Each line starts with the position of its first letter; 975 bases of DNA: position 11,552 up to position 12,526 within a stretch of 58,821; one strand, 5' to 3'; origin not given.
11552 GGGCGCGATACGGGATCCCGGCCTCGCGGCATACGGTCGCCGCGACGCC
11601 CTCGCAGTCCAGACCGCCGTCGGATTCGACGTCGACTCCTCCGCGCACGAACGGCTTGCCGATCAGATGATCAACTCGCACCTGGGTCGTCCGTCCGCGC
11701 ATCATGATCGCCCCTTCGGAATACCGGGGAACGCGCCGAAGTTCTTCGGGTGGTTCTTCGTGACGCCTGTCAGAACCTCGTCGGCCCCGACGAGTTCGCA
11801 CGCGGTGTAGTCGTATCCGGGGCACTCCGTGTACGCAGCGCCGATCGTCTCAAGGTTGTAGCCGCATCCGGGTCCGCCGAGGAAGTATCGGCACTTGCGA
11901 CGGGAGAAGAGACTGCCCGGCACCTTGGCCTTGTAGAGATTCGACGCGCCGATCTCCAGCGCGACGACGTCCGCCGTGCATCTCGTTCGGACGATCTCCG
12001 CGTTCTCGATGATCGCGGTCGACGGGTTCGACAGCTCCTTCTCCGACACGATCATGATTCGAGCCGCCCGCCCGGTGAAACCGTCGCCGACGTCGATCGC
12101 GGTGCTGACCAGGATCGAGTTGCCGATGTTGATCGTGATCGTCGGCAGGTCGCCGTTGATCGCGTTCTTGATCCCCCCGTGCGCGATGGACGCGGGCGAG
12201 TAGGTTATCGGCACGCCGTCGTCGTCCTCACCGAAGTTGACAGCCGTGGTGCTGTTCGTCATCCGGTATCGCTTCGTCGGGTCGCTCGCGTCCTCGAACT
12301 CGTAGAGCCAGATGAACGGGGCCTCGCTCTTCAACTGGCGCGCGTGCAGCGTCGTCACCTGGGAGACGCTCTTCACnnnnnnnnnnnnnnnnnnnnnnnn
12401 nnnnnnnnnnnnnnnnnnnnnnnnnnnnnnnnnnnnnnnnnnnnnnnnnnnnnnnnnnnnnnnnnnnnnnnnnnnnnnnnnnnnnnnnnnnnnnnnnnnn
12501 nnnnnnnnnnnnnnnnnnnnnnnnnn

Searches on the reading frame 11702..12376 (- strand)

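Call 91: search_protein_families(library=phrogs, proteins=[window:11702-12376:-], max_evalue=0.001)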
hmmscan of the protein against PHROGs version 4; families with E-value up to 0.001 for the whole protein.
window:11702-12376:- (224 aa): 1 family
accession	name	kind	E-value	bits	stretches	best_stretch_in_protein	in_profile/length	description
phrog_778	-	tail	9e-07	29.5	1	21-177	15-165/287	tail assembly protein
